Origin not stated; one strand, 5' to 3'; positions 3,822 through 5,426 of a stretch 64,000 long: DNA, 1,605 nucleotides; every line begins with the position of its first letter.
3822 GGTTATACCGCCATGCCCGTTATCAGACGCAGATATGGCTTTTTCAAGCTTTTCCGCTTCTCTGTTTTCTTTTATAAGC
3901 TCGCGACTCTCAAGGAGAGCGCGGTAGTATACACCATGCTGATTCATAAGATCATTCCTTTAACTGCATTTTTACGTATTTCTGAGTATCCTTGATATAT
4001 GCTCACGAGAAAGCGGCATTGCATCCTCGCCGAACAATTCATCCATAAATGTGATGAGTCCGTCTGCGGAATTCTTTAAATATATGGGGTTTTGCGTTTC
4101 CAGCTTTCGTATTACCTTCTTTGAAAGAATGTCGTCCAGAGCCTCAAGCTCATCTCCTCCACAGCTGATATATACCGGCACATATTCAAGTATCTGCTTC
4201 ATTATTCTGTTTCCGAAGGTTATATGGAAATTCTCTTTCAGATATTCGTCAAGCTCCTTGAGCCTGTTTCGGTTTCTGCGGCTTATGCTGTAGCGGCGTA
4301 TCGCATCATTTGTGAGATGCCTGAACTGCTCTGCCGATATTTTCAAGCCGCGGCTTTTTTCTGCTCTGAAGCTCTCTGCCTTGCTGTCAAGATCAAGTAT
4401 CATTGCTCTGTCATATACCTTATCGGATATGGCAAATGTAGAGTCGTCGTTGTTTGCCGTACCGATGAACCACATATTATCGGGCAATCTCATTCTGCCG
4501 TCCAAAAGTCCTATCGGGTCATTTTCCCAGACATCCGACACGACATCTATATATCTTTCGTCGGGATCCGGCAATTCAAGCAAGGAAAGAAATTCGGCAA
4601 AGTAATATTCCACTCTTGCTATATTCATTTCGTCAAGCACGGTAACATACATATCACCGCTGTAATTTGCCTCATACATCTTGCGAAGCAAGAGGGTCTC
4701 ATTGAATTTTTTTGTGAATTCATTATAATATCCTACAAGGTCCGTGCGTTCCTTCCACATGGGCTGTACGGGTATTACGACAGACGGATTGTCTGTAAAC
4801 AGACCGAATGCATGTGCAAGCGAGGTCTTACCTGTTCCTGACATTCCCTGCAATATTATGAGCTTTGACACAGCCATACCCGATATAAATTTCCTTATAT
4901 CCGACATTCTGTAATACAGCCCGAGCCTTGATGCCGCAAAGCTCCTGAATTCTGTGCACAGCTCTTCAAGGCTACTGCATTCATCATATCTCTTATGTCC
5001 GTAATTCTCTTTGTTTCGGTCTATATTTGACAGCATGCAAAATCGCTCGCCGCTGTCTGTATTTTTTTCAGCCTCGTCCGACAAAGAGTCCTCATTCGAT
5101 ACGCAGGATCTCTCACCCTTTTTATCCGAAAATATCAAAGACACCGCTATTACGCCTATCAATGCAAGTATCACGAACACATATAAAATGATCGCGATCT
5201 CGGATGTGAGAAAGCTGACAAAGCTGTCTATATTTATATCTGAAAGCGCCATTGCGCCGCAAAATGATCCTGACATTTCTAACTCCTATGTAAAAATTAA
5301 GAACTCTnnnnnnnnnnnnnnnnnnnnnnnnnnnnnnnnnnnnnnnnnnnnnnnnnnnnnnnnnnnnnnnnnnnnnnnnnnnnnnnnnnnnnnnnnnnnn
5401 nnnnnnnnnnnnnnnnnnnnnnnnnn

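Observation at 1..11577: Eight-gene operon built around membrane-tethered McrB-like GTPases: candidate undescribed McrBC-derived membrane system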

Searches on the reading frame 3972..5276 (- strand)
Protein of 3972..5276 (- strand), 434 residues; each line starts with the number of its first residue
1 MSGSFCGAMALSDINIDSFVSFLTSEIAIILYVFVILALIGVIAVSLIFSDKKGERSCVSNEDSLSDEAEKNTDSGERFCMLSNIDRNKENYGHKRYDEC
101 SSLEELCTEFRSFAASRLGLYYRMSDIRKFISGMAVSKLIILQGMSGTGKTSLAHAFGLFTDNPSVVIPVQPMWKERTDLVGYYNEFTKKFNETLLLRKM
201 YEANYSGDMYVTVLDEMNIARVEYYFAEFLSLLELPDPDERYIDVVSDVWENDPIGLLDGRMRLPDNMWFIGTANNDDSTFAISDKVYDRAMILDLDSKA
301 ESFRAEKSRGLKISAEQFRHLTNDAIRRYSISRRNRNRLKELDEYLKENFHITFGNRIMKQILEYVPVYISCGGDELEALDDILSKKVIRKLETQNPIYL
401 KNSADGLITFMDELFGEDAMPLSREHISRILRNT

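Call 4: search_protein_families(library=pfam, proteins=[window:3972-5276:-], max_evalue=1)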
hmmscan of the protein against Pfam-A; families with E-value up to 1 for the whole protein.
window:3972-5276:- (434 aa): 10 families
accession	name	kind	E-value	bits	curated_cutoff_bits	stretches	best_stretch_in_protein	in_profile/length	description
PF07728.20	AAA_5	-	1.7e-05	25.3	22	1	140-290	2-138/139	AAA domain (dynein-related subfamily)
PF07931.18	CPT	-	0.025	14.8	22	1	138-174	2-38/172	Chloramphenicol phosphotransferase-like protein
PF13191.12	AAA_16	-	0.052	14.5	32.6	1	138-158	25-45/167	AAA ATPase domain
PF20720.3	nSTAND3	-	0.081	13.1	27.2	1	126-156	6-36/155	Novel STAND NTPase 3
PF03796.21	DnaB_C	-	0.085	12.7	27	1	120-156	2-38/255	DnaB-like helicase C terminal domain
PF25184.1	YxzE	-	0.086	14.3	40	1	29-80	4-53/65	YxzE-like putative bacteriocin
PF00004.35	AAA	-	0.11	13.3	21.2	1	140-194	1-49/131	ATPase family associated with various cellular activities (AAA)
PF13401.12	AAA_22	-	0.12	13.1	27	1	138-217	6-93/130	AAA domain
PF20703.3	nSTAND1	-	0.12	12.5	27.1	1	120-156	15-52/379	Novel STAND NTPase 1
PF02562.22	PhoH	-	0.22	11.4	27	1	129-159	11-41/205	PhoH-like protein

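Call 10: search_protein_families(library=padloc, proteins=[window:3972-5276:-], max_evalue=0.1)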
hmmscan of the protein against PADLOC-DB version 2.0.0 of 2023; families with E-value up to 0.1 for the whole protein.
window:3972-5276:- (434 aa): 5 families
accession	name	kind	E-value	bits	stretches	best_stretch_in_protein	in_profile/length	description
PDLC04547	PDC-M26A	-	3.8e-45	152.7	2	117-234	312-430/724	-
PDLC03859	LmuB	-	5.8e-05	20.5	1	137-392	24-255/611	-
PDLC02979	AriA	-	0.013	13.3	1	136-400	21-187/373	-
PDLC00915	TRIP13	-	0.031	11.7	1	134-156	60-82/302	TRIP13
PDLC02195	IetA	-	0.038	11.3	1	132-167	132-167/395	-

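Call 11: search_protein_families(library=ncbifam, proteins=[window:3972-5276:-], max_evalue=0.1)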
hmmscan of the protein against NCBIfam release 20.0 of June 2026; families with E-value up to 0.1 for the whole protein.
window:3972-5276:- (434 aa): 8 families
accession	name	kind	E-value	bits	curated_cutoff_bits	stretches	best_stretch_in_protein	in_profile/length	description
NF008457.0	PRK11331.1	equivalog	1.4e-05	24.1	637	1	123-292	180-350/459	5-methylcytosine-specific restriction enzyme subunit McrB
NF045534.1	small_EYxxD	equivalog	0.0016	18.1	29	1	32-53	8-29/37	EYxxD motif small membrane protein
TIGR02881.1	spore_V_K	equivalog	0.0048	16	422.95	1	138-189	43-94/261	stage V sporulation protein K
TIGR02640.1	gas_vesic_GvpN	equivalog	0.0089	15.6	266.8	1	137-190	21-73/262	gas vesicle protein GvpN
NF006606.0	PRK09165.1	equivalog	0.017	13.7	540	1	119-156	199-236/497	replicative DNA helicase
NF003229.0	PRK04195.1-5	equivalog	0.025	13.3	280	0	127-157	33-64/413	replication factor C large subunit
TIGR00665.1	DnaB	equivalog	0.035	12.9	385.25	1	111-154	166-212/435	replicative DNA helicase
NF005255.0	PRK06762.2-2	equivalog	0.037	14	140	1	137-166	3-32/163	hypothetical protein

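Call 45: search_solved_structures(query=A2, max_evalue=0.01, show_alignments=2)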
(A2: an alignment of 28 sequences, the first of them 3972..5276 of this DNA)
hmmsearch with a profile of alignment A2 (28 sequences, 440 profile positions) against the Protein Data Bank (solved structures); distinct sequences matched with E-value up to 0.01: 3.
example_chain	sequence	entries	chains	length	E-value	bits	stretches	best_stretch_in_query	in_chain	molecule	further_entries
6hz4_A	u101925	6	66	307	0.00026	23.4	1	131-296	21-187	5-methylcytosine-specific restriction enzyme B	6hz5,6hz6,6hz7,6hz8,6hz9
6ut6_A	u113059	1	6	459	0.00072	21.9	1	131-296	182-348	5-methylcytosine-specific restriction enzyme B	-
7vsr_A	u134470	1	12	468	0.00076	21.8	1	131-296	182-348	5-methylcytosine-specific restriction enzyme B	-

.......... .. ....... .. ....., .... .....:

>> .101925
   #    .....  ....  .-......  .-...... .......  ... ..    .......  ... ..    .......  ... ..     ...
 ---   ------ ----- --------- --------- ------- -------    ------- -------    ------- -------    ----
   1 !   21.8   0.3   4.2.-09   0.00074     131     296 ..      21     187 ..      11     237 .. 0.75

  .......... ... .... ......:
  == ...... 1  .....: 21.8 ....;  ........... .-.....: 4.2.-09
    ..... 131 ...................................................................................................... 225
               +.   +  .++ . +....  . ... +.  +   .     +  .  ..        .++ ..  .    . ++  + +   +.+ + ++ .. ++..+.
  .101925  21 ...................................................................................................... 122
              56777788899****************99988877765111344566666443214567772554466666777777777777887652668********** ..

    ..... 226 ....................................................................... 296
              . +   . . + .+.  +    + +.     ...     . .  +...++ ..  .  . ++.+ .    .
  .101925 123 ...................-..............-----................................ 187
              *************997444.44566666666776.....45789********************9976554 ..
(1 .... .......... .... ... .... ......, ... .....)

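Call 65: search_protein_representatives(protein=window:3975-5054:-)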
Query: 360 residues. Proteins with E-value up to 0.001 (for the whole library): 8600; up to 1e-10: 6195; up to 1e-30: 738. The best 150 are listed.
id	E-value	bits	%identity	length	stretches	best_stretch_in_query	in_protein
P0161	2.3e-152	523.7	66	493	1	3-359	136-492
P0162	2.2e-148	510.6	64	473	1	2-356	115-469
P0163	8.2e-148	508.7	63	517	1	3-359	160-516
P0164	1.0e-134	465.7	63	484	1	25-356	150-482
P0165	1.3e-134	465.3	58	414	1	2-352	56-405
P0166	4.3e-130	450.5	57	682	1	3-356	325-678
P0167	7.2e-126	436.5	54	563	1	3-356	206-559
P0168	1.2e-124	432.5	55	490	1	3-359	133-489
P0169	2.0e-124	431.8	55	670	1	4-357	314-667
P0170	9.1e-123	426.4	54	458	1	2-353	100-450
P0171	8.8e-119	413.2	57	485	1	27-359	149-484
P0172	1.4e-118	412.6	54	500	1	1-347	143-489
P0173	2.0e-116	405.5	53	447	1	3-356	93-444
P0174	3.0e-114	398.3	53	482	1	25-357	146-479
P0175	6.4e-110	384.1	47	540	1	3-359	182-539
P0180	3.5e-105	368.5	47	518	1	3-356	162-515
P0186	2.0e-97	343.0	46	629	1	4-358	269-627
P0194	3.5e-85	302.8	45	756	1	28-353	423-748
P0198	1.3e-82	294.3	44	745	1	4-351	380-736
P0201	1.7e-80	287.4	41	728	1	5-350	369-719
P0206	1.4e-78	281.0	40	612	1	25-359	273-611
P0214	1.5e-75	271.1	43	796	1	8-348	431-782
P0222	6.6e-74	265.7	41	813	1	6-359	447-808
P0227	1.2e-73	264.9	39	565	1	3-358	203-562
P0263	1.5e-67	244.8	39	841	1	28-356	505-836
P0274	5.8e-66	239.6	40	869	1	17-358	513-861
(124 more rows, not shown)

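Call 66: search_protein_families(library=pfam, proteins=[P0166, P0194, P0198, P0201, P0206, P0214, P0222, P0227, P0263, P0274], max_evalue=0.001)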
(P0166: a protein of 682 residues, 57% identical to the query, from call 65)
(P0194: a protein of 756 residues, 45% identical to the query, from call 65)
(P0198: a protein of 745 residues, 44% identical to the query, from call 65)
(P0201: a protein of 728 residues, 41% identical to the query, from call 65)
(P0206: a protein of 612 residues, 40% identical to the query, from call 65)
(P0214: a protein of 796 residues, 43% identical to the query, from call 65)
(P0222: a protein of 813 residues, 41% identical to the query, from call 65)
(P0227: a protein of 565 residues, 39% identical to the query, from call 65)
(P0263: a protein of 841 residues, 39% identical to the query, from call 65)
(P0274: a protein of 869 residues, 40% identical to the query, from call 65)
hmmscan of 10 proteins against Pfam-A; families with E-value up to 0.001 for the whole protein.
P0166 (682 aa): 0 families

P0194 (756 aa): 1 family
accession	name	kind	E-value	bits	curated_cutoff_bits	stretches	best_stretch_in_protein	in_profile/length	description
PF07728.20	AAA_5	-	2.7e-05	24.6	22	1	461-612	2-138/139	AAA domain (dynein-related subfamily)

P0198 (745 aa): 1 family
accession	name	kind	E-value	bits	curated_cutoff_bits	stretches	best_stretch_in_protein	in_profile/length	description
PF07728.20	AAA_5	-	0.0008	19.9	22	0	445-598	2-138/139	AAA domain (dynein-related subfamily)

P0201 (728 aa): 1 family
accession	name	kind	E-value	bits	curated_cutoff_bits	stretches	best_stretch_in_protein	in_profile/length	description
PF07728.20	AAA_5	-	4.3e-05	24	22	1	432-580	3-135/139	AAA domain (dynein-related subfamily)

P0206 (612 aa): 0 families

P0214 (796 aa): 1 family
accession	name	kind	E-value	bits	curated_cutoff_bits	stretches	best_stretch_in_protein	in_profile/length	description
PF07728.20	AAA_5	-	5e-05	23.8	22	1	490-648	2-138/139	AAA domain (dynein-related subfamily)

P0222 (813 aa): 1 family
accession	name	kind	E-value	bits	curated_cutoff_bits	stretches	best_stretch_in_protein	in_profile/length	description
PF07728.20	AAA_5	-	0.00011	22.7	22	1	509-663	2-138/139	AAA domain (dynein-related subfamily)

P0227 (565 aa): 0 families

P0263 (841 aa): 0 families

P0274 (869 aa): 0 families

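Call 67: search_protein_families(library=padloc, proteins=[P0166, P0194, P0198, P0201, P0206, P0214, P0222, P0227, P0263, P0274], max_evalue=0.00001)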
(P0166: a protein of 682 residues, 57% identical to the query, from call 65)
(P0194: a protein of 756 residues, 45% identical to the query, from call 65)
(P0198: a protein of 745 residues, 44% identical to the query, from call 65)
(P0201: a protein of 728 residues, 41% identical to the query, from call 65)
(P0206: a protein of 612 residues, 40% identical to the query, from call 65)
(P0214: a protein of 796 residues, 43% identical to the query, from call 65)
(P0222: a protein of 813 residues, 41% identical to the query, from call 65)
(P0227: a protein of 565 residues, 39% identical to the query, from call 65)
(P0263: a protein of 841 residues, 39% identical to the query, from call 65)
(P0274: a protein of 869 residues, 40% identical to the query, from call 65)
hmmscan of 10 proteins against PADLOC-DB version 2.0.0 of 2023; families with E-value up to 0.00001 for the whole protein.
P0166 (682 aa): 1 family
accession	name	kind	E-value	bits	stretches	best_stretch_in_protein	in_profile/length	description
PDLC04547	PDC-M26A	-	5.8e-47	158.7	2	367-485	314-433/724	-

P0194 (756 aa): 1 family
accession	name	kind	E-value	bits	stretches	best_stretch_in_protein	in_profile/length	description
PDLC04547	PDC-M26A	-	1.3e-44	150.9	2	269-574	143-447/724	-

P0198 (745 aa): 1 family
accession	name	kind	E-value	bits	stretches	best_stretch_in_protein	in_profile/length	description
PDLC04547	PDC-M26A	-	3.3e-35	119.8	2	190-560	103-447/724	-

P0201 (728 aa): 1 family
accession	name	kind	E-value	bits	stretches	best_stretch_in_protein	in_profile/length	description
PDLC04547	PDC-M26A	-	1.2e-43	147.7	1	228-533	144-437/724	-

P0206 (612 aa): 1 family
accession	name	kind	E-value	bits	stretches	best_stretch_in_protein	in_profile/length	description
PDLC04547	PDC-M26A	-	3e-40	136.5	2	274-419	296-440/724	-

P0214 (796 aa): 1 family
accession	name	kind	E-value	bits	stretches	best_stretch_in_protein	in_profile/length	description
PDLC04547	PDC-M26A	-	2.8e-44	149.8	2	280-606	118-449/724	-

P0222 (813 aa): 1 family
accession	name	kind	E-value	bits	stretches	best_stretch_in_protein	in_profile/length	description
PDLC04547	PDC-M26A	-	4.5e-37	126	2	282-618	108-442/724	-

P0227 (565 aa): 1 family
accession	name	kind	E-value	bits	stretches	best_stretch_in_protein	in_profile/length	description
PDLC04547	PDC-M26A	-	4.2e-40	136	2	213-371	283-440/724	-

P0263 (841 aa): 1 family
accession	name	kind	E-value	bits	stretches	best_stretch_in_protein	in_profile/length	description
PDLC04547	PDC-M26A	-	1.7e-43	147.2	2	381-637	178-430/724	-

P0274 (869 aa): 1 family
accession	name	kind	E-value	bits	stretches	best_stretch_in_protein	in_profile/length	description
PDLC04547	PDC-M26A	-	2e-42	143.7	2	374-676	150-446/724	-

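Call 70: find_encoding_contigs(protein=P0206, flank=8000, max_places=3)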
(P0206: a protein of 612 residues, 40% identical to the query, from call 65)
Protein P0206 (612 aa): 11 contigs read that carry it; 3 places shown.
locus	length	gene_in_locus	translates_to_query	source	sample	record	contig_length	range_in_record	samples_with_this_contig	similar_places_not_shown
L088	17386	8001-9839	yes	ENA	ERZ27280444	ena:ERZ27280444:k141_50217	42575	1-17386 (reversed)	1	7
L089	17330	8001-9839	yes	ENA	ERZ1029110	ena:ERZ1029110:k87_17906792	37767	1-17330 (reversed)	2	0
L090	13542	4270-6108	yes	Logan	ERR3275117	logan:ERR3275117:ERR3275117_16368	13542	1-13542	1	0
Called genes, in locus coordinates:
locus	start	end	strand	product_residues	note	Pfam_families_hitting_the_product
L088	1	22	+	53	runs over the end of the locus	-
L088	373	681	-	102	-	-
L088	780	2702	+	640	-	-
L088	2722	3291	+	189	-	-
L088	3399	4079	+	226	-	-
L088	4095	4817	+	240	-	-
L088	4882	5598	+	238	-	-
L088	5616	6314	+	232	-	-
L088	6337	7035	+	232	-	-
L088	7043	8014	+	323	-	-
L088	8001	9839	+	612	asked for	-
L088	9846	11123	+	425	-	PF09823:DUF2357 (weak)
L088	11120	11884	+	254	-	PF00005:ABC_tran, PF13304:AAA_21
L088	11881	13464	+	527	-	-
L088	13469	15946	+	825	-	-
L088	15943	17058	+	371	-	PF09479:Flg_new (weak)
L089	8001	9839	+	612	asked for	-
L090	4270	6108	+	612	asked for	-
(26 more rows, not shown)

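Call 72: search_protein_families(library=pfam, proteins=[L088:780-2702:+, L088:2722-3291:+, L088:3399-4079:+, L088:4095-4817:+, L088:6337-7035:+, L088:7043-8014:+, L088:9846-11123:+, L088:11881-13464:+, L088:13469-15946:+, L088:15943-17058:+], max_evalue=0.05)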
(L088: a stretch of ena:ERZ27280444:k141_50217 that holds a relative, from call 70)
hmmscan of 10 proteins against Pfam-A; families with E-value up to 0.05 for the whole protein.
L088:780-2702:+ (640 aa): 0 families

L088:2722-3291:+ (189 aa): 0 families

L088:3399-4079:+ (226 aa): 0 families

L088:4095-4817:+ (240 aa): 1 family
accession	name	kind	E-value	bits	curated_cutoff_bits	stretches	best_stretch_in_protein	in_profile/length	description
PF14155.11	DUF4307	-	0.036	14.4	27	0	14-58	7-51/111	Domain of unknown function (DUF4307)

L088:6337-7035:+ (232 aa): 1 family
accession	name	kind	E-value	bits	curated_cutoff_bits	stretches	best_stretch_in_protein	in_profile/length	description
PF23194.1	NOMO_5th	-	0.035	14.9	27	0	36-86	12-63/89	NOMO fifth transthyretin-like domain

L088:7043-8014:+ (323 aa): 1 family
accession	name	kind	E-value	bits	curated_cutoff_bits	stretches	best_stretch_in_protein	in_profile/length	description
PF23576.2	SEN1_barrel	-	0.01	16.3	27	0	125-177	25-83/101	Helicase SEN1 beta-barrel domain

L088:9846-11123:+ (425 aa): 2 families
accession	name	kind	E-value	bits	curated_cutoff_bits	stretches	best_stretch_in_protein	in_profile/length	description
PF09823.15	DUF2357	-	5.4e-06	26.3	23.3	1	65-226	97-249/251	Domain of unknown function (DUF2357)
PF12760.12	Zn_ribbon_IS1595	-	0.039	14.3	25.4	0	375-398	19-44/46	Transposase zinc-ribbon domain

L088:11881-13464:+ (527 aa): 0 families

L088:13469-15946:+ (825 aa): 2 families
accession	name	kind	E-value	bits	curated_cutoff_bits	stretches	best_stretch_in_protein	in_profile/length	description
PF13229.12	Beta_helix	-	0.003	17.6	25.9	1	405-490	18-95/158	Right handed beta helix region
PF10863.13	NOP19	-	0.04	14.2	25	0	709-745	39-75/140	Nucleolar protein 19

L088:15943-17058:+ (371 aa): 1 family
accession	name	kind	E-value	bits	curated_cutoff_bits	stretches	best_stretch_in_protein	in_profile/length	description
PF09479.16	Flg_new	-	7.5e-05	23.2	27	1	282-364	1-63/65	Listeria-Bacteroides repeat domain (List_Bact_rpt)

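Call 81: search_dna_similar(query=window:3975-5054:-, collection=phages, mode=protein, max_evalue=0.001, max_rows=10)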
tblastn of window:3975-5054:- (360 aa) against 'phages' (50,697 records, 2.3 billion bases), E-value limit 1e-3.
Records with a match: 2; places in all: 2; records where one place covers at least 80% of the query: 1.
Best place of each record, by identity: <60% 2.
By first word of the organism name: Bacteriophage 2.
By host as written in the record: - 2.
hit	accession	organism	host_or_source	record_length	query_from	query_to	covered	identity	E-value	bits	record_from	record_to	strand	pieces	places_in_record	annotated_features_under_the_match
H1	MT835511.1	Bacteriophage sp.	human fecal samples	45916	28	318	81%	36.7%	6e-56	202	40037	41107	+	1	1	record has no annotation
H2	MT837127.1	Bacteriophage sp.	human fecal samples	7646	52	223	48%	29.9%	2e-15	84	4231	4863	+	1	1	record has no annotation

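Call 96: find_encoding_contigs(protein=P0186, flank=10000, max_places=3)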
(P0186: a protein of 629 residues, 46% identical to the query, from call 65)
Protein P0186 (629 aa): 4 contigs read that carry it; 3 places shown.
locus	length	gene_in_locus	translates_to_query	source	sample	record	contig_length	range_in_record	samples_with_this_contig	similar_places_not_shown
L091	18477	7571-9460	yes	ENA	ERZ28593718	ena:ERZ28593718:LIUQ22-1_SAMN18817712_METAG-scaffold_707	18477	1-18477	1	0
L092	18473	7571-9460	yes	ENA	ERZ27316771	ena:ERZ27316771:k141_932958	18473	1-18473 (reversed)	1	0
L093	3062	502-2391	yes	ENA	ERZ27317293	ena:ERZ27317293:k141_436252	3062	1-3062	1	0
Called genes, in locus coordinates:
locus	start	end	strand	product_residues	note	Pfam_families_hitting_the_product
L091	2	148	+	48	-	?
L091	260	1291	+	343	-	PF08220:HTH_DeoR (faint), PF01628:HrcA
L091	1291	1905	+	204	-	PF01025:GrpE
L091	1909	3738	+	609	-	PF00012:HSP70, PF06723:MreB_Mbl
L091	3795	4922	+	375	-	PF00226:DnaJ, PF01556:DnaJ_C, PF00684:DnaJ_CXXCXGXG, PF27659:CHP02642 (faint)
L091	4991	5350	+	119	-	-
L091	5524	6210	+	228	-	-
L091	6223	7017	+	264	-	-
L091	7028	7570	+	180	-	PF00717:Peptidase_S24 (faint)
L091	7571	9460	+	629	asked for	-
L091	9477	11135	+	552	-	-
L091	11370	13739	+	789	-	PF12146:Hydrolase_4 (weak)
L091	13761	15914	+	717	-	PF02129:Peptidase_S15 (weak), PF00561:Abhydrolase_1 (weak), PF12146:Hydrolase_4 (weak)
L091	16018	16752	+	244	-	PF04452:Methyltrans_RNA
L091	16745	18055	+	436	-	PF00919:UPF0004, PF04055:Radical_SAM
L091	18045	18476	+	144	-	?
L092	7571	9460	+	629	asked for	-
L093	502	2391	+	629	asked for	-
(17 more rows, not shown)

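Call 97: find_encoding_contigs(protein=P0180, flank=10000, max_places=3)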
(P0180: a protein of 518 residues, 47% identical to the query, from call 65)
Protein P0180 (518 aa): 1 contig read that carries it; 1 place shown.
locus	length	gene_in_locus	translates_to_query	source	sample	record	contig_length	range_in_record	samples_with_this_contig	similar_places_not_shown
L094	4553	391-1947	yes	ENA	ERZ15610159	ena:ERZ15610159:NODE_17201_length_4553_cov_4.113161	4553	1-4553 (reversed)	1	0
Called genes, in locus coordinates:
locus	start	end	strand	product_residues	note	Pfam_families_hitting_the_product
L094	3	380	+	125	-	?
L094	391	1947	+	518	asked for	-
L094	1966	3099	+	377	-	PF09823:DUF2357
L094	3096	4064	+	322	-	-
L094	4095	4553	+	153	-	?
